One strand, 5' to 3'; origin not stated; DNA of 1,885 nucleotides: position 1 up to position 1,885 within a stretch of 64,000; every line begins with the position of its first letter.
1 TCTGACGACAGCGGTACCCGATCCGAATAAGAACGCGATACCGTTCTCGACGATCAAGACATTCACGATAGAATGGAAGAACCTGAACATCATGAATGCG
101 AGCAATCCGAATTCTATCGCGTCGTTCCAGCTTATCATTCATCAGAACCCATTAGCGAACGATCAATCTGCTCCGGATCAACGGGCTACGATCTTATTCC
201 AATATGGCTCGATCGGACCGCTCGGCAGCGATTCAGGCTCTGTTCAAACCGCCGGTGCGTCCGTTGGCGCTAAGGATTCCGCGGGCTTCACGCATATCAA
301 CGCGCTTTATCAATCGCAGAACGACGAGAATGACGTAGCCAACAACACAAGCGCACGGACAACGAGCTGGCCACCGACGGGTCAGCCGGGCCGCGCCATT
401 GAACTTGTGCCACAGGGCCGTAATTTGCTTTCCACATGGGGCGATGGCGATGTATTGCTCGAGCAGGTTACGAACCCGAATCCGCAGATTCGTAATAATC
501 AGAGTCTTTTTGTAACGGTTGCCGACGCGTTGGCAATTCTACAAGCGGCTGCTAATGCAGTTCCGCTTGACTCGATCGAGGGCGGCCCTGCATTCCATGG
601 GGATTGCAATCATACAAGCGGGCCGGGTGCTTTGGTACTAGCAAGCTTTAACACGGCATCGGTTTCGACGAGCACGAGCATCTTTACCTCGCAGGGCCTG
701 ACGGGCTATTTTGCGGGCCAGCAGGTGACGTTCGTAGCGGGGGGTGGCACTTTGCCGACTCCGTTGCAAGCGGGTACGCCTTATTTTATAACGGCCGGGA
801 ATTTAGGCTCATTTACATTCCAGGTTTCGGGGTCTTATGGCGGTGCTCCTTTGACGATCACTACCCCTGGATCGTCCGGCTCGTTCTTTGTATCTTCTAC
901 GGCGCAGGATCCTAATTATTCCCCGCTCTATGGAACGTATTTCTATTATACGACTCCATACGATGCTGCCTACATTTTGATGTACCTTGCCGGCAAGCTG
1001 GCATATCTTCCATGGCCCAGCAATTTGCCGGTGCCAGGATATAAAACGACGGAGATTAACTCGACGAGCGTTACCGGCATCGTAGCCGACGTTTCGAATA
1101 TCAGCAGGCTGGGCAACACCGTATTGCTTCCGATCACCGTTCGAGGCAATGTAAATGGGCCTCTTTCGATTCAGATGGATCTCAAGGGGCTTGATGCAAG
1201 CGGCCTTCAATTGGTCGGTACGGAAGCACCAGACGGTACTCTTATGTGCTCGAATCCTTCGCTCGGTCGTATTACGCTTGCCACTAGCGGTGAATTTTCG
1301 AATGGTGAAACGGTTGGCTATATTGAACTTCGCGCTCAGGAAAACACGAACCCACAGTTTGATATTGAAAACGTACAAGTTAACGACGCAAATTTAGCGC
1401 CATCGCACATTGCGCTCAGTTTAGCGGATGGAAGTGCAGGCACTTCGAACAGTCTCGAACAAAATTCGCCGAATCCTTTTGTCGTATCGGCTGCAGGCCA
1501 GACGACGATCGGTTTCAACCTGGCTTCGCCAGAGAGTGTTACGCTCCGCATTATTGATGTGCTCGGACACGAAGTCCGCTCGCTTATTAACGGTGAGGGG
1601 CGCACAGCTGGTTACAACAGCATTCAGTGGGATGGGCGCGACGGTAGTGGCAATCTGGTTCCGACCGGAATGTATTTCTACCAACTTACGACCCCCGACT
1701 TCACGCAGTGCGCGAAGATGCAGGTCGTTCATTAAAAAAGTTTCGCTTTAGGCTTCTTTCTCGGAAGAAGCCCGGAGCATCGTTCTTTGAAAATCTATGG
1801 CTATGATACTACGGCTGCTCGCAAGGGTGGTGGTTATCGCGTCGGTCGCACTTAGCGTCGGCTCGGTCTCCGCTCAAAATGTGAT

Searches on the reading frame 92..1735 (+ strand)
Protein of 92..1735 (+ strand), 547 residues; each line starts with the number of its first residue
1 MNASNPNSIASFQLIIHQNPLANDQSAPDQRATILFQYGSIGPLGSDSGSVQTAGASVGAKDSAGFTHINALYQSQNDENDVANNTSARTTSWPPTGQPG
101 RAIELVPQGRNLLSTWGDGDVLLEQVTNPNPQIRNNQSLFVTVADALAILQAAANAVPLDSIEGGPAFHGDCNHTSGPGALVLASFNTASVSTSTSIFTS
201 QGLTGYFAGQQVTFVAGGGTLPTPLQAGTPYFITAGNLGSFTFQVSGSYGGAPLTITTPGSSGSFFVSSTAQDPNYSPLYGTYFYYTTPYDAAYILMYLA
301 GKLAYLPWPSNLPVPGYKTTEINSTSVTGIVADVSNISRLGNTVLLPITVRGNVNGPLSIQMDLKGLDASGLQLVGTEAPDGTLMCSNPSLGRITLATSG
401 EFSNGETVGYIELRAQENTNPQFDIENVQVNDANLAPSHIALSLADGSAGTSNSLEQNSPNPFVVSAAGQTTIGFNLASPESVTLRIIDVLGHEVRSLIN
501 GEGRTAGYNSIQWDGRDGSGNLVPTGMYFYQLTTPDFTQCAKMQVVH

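Call 77: search_protein_families(library=padloc, alignment_id=A8, max_evalue=0.00001)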
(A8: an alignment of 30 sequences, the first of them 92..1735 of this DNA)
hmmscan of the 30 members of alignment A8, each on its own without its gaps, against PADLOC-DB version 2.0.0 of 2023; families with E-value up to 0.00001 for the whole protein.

A. member 1, window:92-1735:+ (547 aa): 0 families

B. families by the number of members that match (of 30 scanned): 107 families (the first 25 are shown)
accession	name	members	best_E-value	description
PDLC03640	MTase_III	1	8.4e-129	Type III methyltransferase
PDLC03644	MTase_III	1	5.6e-124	Type III methyltransferase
PDLC03653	REase_III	1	9.6e-116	Type III restriction enzyme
PDLC04611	PDC-M38A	1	1e-90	-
PDLC03634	MTase_III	1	6.3e-87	Type III methyltransferase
PDLC03641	MTase_III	1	4.4e-81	Type III methyltransferase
PDLC03636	MTase_III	1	2.7e-56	Type III methyltransferase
PDLC02336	AbiLi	1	4.9e-55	AbiLi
PDLC03639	MTase_III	1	2.5e-53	Type III methyltransferase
PDLC03642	MTase_III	1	5.1e-53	Type III methyltransferase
PDLC03635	MTase_III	1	3e-52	Type III methyltransferase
PDLC03650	REase_III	1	4.1e-48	Type III restriction enzyme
PDLC04624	PDC-M38B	1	1.3e-46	-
PDLC04610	PDC-M38A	1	1e-45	-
PDLC03637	MTase_III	1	1.6e-43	Type III methyltransferase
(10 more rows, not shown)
